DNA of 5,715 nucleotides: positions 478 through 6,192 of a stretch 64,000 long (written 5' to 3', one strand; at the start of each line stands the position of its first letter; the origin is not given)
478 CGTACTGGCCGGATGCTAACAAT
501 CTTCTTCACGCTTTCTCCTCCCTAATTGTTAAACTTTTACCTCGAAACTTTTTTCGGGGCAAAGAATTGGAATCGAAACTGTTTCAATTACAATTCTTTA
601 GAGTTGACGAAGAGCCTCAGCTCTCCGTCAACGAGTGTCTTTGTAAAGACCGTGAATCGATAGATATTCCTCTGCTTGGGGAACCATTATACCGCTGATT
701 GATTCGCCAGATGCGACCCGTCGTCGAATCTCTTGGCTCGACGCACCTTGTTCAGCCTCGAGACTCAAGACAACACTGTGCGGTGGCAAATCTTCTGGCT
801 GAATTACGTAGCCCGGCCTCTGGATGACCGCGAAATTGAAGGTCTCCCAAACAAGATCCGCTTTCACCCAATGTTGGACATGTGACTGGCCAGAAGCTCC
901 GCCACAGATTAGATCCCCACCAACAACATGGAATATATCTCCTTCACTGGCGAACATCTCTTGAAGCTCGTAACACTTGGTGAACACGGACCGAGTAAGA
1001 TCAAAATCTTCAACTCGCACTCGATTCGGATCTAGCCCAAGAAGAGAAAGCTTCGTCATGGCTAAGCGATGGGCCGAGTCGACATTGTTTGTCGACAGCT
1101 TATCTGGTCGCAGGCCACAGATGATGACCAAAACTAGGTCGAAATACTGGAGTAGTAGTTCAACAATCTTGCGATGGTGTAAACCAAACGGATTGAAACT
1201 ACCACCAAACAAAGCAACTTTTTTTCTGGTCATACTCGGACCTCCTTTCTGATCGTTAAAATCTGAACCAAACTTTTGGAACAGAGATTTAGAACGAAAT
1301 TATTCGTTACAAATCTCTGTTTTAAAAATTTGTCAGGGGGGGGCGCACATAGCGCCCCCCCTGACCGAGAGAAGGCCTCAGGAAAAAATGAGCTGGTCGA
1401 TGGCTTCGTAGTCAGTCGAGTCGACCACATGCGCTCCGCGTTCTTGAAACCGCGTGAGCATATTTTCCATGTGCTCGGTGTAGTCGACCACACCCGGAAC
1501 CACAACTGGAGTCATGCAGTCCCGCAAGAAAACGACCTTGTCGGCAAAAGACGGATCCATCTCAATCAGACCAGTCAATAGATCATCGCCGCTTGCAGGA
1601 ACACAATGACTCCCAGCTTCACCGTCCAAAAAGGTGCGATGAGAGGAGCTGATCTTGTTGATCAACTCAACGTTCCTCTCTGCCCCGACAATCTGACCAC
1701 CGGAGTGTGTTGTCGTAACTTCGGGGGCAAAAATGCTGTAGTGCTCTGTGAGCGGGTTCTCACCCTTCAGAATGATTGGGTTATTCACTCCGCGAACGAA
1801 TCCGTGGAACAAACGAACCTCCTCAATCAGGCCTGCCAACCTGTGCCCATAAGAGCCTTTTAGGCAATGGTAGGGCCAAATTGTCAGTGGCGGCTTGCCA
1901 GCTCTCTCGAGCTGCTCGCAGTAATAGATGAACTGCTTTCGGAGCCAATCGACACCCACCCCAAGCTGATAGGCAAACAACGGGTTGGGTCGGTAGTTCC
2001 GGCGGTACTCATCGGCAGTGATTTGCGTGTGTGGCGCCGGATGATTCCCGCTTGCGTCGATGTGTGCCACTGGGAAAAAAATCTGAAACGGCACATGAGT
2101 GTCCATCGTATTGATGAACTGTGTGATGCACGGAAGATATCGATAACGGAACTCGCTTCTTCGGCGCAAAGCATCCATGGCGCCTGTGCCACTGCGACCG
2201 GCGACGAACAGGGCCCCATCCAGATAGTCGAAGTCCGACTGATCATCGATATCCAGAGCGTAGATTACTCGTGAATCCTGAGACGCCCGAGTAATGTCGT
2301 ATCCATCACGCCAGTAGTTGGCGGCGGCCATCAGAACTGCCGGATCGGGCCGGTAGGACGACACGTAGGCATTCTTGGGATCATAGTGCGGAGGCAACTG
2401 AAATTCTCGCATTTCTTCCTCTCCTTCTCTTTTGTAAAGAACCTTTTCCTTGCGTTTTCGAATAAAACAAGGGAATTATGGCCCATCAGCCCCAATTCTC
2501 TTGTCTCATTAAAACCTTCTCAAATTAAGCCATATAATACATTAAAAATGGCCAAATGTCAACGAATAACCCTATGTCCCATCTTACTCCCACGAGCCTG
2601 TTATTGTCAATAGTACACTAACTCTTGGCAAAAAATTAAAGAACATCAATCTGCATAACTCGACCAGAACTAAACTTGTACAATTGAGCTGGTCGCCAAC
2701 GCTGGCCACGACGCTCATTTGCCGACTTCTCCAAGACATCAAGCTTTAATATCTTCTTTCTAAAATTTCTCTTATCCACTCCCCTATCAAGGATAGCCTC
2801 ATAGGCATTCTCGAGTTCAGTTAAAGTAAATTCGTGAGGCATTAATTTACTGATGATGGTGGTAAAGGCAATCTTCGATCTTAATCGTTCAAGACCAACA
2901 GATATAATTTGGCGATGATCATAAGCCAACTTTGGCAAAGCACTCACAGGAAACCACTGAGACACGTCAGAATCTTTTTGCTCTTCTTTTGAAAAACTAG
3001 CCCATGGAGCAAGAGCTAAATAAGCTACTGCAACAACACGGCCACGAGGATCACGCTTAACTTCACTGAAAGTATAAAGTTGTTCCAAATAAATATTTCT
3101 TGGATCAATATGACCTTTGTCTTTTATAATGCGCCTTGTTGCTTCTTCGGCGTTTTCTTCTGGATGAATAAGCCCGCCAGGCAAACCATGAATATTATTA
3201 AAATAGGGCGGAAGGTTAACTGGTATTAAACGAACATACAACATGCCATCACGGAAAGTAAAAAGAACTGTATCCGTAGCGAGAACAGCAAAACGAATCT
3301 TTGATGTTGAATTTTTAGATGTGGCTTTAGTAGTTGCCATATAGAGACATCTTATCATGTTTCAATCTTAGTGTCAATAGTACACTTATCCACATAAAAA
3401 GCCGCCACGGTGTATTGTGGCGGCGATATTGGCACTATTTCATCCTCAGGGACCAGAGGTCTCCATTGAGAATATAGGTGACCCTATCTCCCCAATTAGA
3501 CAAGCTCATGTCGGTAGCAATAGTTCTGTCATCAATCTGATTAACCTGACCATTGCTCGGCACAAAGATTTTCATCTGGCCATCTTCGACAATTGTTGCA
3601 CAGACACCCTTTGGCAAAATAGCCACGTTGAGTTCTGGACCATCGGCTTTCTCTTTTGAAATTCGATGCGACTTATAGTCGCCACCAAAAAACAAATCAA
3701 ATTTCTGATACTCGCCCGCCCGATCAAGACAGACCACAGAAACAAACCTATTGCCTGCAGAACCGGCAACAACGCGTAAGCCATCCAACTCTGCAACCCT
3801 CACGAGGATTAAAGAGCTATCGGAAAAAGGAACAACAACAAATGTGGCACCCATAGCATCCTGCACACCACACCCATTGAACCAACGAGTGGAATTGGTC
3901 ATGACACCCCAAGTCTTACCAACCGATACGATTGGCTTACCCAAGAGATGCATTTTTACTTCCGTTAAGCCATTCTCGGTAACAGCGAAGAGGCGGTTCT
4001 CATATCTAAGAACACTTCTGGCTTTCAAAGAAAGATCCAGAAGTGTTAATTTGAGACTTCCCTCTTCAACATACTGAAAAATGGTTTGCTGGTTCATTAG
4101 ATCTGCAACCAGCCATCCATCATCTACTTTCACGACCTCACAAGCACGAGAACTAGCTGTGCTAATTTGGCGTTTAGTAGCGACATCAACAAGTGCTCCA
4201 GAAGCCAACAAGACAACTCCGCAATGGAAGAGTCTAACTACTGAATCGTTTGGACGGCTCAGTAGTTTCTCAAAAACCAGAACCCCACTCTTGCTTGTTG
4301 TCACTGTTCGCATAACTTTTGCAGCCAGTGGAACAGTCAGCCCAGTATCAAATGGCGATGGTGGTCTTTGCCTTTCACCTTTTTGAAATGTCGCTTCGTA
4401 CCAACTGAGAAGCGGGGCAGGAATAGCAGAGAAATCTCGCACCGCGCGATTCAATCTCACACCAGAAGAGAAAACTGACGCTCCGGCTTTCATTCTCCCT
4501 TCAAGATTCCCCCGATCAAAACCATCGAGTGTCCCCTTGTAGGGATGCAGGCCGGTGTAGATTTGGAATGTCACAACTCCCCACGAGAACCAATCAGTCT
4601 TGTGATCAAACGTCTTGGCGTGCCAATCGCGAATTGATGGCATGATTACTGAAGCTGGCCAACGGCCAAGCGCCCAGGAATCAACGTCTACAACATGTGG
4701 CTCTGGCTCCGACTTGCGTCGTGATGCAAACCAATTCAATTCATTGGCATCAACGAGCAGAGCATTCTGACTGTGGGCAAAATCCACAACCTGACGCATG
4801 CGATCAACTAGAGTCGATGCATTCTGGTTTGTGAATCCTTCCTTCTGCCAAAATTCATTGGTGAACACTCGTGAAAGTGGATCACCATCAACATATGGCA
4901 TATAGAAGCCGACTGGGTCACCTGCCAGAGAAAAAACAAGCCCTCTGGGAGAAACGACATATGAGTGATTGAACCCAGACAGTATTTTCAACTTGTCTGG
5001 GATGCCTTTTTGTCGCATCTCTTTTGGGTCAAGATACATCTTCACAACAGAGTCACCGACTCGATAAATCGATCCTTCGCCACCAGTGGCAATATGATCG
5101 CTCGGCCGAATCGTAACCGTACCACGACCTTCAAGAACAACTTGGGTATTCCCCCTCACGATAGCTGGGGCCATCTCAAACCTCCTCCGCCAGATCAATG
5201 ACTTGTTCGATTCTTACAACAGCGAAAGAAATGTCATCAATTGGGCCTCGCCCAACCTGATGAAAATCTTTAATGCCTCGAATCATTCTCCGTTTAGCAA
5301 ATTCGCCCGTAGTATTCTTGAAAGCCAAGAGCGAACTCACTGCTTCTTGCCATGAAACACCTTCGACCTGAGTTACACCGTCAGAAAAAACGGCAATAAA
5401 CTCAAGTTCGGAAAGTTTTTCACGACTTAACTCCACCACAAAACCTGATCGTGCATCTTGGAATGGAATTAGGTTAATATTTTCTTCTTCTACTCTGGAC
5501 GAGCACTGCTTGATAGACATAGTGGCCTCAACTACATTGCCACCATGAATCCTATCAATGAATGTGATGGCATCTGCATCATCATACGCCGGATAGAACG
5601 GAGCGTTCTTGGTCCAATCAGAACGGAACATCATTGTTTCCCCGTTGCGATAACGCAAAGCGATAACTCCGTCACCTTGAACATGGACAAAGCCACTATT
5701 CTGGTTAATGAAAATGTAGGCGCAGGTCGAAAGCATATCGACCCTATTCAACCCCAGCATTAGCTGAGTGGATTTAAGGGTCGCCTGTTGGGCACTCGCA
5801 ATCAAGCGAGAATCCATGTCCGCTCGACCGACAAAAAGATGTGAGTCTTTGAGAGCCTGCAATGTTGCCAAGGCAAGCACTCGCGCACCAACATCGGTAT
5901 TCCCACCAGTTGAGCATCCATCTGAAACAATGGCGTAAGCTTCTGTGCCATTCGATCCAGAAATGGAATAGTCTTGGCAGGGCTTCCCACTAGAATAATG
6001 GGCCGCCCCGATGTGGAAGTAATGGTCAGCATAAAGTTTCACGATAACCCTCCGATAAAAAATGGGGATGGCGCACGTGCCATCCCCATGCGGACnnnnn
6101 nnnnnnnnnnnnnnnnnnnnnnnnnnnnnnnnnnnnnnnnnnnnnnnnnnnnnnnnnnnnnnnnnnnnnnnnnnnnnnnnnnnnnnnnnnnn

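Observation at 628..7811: NrtR-controlled NAD-metabolism island that also places a complete TerY-P-like vWA/PP2C/kinase triad under ADP-ribose-responsive control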

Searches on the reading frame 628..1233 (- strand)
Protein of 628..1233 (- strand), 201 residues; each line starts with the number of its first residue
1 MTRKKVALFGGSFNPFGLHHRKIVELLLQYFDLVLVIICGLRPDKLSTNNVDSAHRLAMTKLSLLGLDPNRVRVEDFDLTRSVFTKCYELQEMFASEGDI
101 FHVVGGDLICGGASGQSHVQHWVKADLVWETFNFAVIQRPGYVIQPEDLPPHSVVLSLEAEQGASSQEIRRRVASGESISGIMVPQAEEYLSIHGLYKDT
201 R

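Call 7: search_protein_families(library=pfam, proteins=[window:628-1233:-], max_evalue=0.01)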
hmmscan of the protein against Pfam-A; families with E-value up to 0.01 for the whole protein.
window:628-1233:- (201 aa): 1 family
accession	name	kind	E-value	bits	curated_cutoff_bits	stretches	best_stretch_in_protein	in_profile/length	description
PF01467.32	CTP_transf_like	-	4.7e-14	53.2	21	1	8-172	1-133/133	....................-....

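Call 8: search_protein_families(library=padloc, proteins=[window:628-1233:-], max_evalue=0.01)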
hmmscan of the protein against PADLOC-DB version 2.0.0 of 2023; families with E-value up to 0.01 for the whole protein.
window:628-1233:- (201 aa): 0 families

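Call 9: search_protein_families(library=ncbifam, proteins=[window:628-1233:-], max_evalue=0.1)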
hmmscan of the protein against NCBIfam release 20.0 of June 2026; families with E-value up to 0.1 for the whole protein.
window:628-1233:- (201 aa): 16 families
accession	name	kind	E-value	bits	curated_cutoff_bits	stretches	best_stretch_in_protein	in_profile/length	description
NF000840.1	PRK00071.1-3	equivalog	1.5e-18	67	150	1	2-199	4-200/201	nicotinate-nucleotide adenylyltransferase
TIGR00482.1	TIGR00482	equivalog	1.5e-16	61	112.45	1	8-197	1-194/194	nicotinate (nicotinamide) nucleotide adenylyltransferase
NF005519.0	PRK07152.1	equivalog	6.9e-14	51.5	315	1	4-199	1-186/361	nicotinate-nucleotide adenylyltransferase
NF000841.0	PRK00071.1-4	equivalog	2.6e-13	50.2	197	1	2-198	5-193/194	nicotinate-nucleotide adenylyltransferase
NF000842.0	PRK00071.2-1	equivalog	5.6e-13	48.9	167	1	4-149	2-136/191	nicotinate-nucleotide adenylyltransferase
NF000839.0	PRK00071.1-1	equivalog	5.1e-12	46.2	187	2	5-145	7-143/219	nicotinate-nucleotide adenylyltransferase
NF006479.0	PRK08887.1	equivalog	3.6e-08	33.4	164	1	4-37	2-34/174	nicotinate-nicotinamide nucleotide adenylyltransferase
NF000843.0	PRK00071.2-2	equivalog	1.9e-06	27.5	240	1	3-146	11-148/212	nicotinate-nucleotide adenylyltransferase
TIGR00125.1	cyt_tran_rel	domain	3.6e-05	23.8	27.7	1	6-64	1-60/65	adenylyltransferase/cytidyltransferase family protein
NF000845.0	PRK00071.2-4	equivalog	3.8e-05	23.2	210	1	5-142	9-140/197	nicotinate-nucleotide adenylyltransferase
TIGR01510.1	coaD_prev_kdtB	equivalog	0.00036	20.6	103.3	1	6-77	1-67/155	pantetheine-phosphate adenylyltransferase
TIGR01527.1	arch_NMN_Atrans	equivalog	0.00064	19.3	181.2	1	7-65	2-60/167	nicotinamide-nucleotide adenylyltransferase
NF005410.0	PRK06973.1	equivalog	0.0012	18.1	214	1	4-75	22-93/243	nicotinate-nucleotide adenylyltransferase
NF003791.0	PRK05379.2-3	equivalog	0.01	15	409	1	4-70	5-68/340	bifunctional nicotinamide-nucleotide adenylyltransferase/Nudix hydroxylase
NF002243.0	PRK01153.1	subfamily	0.014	14.9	127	1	7-65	3-61/175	nicotinamide-nucleotide adenylyltransferase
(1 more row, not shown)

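Call 10: search_protein_families(library=phrogs, proteins=[window:628-1233:-], max_evalue=0.01)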
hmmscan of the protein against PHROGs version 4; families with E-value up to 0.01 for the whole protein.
window:628-1233:- (201 aa): 0 families

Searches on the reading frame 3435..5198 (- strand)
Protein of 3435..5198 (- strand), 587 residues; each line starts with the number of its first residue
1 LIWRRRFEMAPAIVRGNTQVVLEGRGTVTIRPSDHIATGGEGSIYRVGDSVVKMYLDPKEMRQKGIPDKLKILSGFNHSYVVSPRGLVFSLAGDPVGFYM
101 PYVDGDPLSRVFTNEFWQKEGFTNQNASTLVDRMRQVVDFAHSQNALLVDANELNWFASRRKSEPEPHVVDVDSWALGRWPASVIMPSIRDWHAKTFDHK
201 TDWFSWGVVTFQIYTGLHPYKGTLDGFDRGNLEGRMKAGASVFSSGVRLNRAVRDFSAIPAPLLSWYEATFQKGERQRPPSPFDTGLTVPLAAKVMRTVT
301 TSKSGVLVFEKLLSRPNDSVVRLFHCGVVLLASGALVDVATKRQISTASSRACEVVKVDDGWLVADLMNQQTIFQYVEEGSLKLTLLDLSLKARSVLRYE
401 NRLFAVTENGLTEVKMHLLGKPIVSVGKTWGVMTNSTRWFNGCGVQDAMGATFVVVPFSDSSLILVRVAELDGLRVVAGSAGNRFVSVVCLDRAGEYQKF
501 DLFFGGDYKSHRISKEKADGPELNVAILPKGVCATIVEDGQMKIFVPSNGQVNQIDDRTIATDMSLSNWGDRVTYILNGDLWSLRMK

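Call 7: search_protein_families(library=pfam, proteins=[window:3435-5198:-], max_evalue=0.01)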
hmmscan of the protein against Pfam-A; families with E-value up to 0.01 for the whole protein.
window:3435-5198:- (587 aa): 2 families
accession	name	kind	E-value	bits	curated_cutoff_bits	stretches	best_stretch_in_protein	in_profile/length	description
PF00069.31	Pkinase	-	1.4e-05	25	31.7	0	59-155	38-128/263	Protein kinase domain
PF07714.23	PK_Tyr_Ser-Thr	-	0.0057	16.4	23.1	0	193-222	177-207/258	Protein tyrosine and serine/threonine kinase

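Call 8: search_protein_families(library=padloc, proteins=[window:3435-5198:-], max_evalue=0.01)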
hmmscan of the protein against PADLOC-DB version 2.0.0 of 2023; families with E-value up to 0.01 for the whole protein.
window:3435-5198:- (587 aa): 1 family
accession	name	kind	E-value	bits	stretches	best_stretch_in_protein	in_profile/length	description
PDLC04138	mad6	-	0.00035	17.6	0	195-228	231-264/659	mads_6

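Call 9: search_protein_families(library=ncbifam, proteins=[window:3435-5198:-], max_evalue=0.1)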
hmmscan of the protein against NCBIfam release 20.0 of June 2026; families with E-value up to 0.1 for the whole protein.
window:3435-5198:- (587 aa): 2 families
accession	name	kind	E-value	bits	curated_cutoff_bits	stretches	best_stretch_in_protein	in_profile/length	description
NF047741.1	antiphage_MADS6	equivalog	0.0046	15.5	460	0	194-229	377-412/612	methylation-associated defense system protein kinase MAD6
NF038150.1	lanthi_synth_IV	equivalog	0.017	13.4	650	1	102-224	274-400/851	class IV lanthionine synthetase LanL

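Call 10: search_protein_families(library=phrogs, proteins=[window:3435-5198:-], max_evalue=0.01)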
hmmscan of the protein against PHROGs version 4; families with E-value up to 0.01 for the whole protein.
window:3435-5198:- (587 aa): 0 families

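Call 34: find_homologous_proteins(query=window:3435-5174:-, max_evalue=0.001)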
Query window:3435-5174:- (579 aa): 592 proteins with E <= 0.001 among 8000 candidates; the best 120 are listed.
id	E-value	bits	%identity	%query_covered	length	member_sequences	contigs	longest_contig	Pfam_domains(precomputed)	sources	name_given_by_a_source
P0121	0.0e+0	1327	100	100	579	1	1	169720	PF00069.32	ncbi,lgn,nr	ncbi:MAG: hypothetical protein KBC81_00215 [Candidatus Pacebacteria bacterium]|nr:hypothetical prote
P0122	9.8e-277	937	67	99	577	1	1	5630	-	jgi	jgi:hypothetical protein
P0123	7.9e-269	911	67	98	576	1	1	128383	-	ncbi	-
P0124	5.4e-264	895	66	99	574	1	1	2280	-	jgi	jgi:hypothetical protein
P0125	4.7e-263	892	65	99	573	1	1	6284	-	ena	-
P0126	2.7e-260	883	65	99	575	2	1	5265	-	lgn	-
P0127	1.2e-259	881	63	99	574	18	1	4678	-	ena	-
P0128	3.6e-258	876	64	99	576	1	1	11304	PF00069.32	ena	-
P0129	2.5e-256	870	63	99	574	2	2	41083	-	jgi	jgi:hypothetical protein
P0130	4.8e-256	869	63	99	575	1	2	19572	-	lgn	-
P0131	4.9e-256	869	64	99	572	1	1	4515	-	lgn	-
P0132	2.4e-254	863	64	99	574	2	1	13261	-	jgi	jgi:hypothetical protein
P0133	4.6e-254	862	63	99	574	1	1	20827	-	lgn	-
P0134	6.7e-253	859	62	99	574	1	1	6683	-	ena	-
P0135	1.1e-252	858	64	99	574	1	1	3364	-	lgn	-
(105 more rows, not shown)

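Call 47: predict_structure(alignment_id=A2)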
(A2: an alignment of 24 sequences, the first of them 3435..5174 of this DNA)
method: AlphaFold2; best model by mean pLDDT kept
length: 579 residues; sequences in the alignment: 24
mean_pLDDT: 84.1   pTM: 0.49
mean pLDDT of the five models: 84.1, 83.4, 81.0, 78.0, 77.8
residues with pLDDT >= 90: 216; 70-90: 304; 50-70: 38; < 50: 21
segments of 3 or more residues with pLDDT < 50: 1-4, 278-294
pLDDT, mean of each block of 10 residues (from residue 1): 57 93 87 84 91 91 91 93 93 91 86 89 95 93 83 83 88 83 87 93 91 75 84 73 68 87 87 70 39 53 79 90 92 89 91 93 92 89 90 91 92 90 88 90 86 78 90 87 87 84 83 79 77 77 75 77 83 76
secondary structure, 60 per line:
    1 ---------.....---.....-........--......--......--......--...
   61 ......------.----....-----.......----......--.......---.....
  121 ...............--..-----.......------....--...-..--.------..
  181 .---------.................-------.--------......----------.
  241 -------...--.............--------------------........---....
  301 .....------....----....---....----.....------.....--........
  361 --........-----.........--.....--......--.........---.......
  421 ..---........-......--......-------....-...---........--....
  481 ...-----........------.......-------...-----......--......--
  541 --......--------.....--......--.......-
elements in order: E10-14 E18-22 E27-31 E34-39 E42-47 H50-55 H58-66 E78-81 E87-93 H100-103 H106-112 H116-135 E148-151 E158-161 H191-207 H224-229 H253-265 E286-293 E297-305 E312-315 E320-323 E327-330 E335-339 E346-350 E353-360 E363-370 E376-384 E387-391 E394-399 E402-410 E414-422 E429-433 E435-440 E443-448 E456-459 E467-474 E477-483 E489-496 E503-509 E517-519 E525-530 E533-538 E543-548 E557-561 E564-569 E572-578

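Call 53: fold_search(model_id=the predicted structure, library=pdb)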
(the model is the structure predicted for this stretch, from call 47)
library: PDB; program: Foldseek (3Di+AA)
matches with E <= 10: 1975; with E <= 0.001: 1716
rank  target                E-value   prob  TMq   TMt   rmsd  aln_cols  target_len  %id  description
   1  8uso_B                1.7e-08  1.00  0.32  0.42  23.6       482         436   12  Full-length human CaMKII delta holoenzyme (released 2024-03-27)
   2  4wnp_A                1.9e-08  1.00  0.33  0.64   5.0       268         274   16  Structure of ULK1 bound to a potent inhibitor (released 2015-01-14)
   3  7f3g_A                2.2e-08  1.00  0.33  0.64   5.3       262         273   16  Crystal structure of DCLK1 kinase domain in complex with ruxolitinib (released 2021-08-18)
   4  4l9i_A                2.2e-08  1.00  0.32  0.36   5.3       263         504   15  Bovine G Protein Coupled Receptor Kinase 1 in Complex with Paroxetine (released 2014-01-22)
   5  5ig1_A                3.4e-08  1.00  0.35  0.62   4.3       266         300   15  Crystal structure of S. rosetta CaMKII kinase domain (released 2016-03-23)
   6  8uso_C                3.6e-08  1.00  0.33  0.43  23.2       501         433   11  Full-length human CaMKII delta holoenzyme (released 2024-03-27)
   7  9na6_A                4.4e-08  1.00  0.32  0.59   5.4       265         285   14  IRAK4 in Complex with Compound 34 (released 2025-05-28)
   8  8p5g_B                4.6e-08  1.00  0.32  0.65   5.0       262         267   16  Kinase domain of wild type human ULK1 in complex with compound CCT241533 (released 2024-06-05)
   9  5uit_A                5.2e-08  1.00  0.33  0.59   5.7       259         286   14  Crystal structure of IRAK4 in complex with compound 14 (released 2017-05-24)
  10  5ig1_B                5.7e-08  1.00  0.34  0.61   4.4       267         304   16  Crystal structure of S. rosetta CaMKII kinase domain (released 2016-03-23)
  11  8atb_AAA              6.0e-08  1.00  0.32  0.60   5.4       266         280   15  Discovery of IRAK4 Inhibitor 16 (released 2023-11-29)
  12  7c2v_C                6.7e-08  1.00  0.34  0.63   5.2       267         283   16  Crystal Structure of IRAK4 kinase in complex with the inhibitor CA-4948 (released 2020-11-25)
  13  4wbo_A                6.7e-08  1.00  0.32  0.37   5.0       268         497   13  Bovine G Protein Coupled Receptor Kinase 1 in Complex with Amlexanox (released 2014-11-05)
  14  9psu_C                6.7e-08  1.00  0.32  0.58   6.0       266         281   15  IRAK4 in Complex with Compound 12 (released 2026-01-28)
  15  3c4x_B                7.1e-08  1.00  0.31  0.38   5.3       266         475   14  Crystal Structure of G protein coupled receptor kinase 1 bound to ATP and magnesium chloride at 2.9A (released 2008-03-11)
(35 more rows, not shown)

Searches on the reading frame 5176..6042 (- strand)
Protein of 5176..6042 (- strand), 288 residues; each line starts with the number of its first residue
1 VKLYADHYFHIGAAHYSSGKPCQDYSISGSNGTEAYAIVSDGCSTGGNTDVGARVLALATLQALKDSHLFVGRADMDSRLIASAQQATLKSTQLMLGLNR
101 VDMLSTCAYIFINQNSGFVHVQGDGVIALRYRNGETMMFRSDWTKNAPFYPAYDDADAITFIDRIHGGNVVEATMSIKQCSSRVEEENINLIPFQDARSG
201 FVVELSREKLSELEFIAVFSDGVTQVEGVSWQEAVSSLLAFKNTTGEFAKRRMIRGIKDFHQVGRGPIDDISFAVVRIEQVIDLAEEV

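Call 7: search_protein_families(library=pfam, proteins=[window:5176-6042:-], max_evalue=0.01)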
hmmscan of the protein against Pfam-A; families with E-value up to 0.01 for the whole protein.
window:5176-6042:- (288 aa): 1 family
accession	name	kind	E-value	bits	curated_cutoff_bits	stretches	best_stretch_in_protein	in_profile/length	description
PF13672.11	PP2C_2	-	3.8e-14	53.2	24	1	11-231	1-181/209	Protein phosphatase 2C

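Call 8: search_protein_families(library=padloc, proteins=[window:5176-6042:-], max_evalue=0.01)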
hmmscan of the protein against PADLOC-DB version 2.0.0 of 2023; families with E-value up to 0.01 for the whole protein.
window:5176-6042:- (288 aa): 0 families

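Call 9: search_protein_families(library=ncbifam, proteins=[window:5176-6042:-], max_evalue=0.1)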
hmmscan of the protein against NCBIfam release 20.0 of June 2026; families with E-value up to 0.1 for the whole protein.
window:5176-6042:- (288 aa): 0 families

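Call 10: search_protein_families(library=phrogs, proteins=[window:5176-6042:-], max_evalue=0.01)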
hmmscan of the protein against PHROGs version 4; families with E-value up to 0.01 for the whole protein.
window:5176-6042:- (288 aa): 1 family
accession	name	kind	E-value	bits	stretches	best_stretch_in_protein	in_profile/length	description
phrog_20688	-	unknown function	0.0056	17.2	0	203-247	197-241/253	-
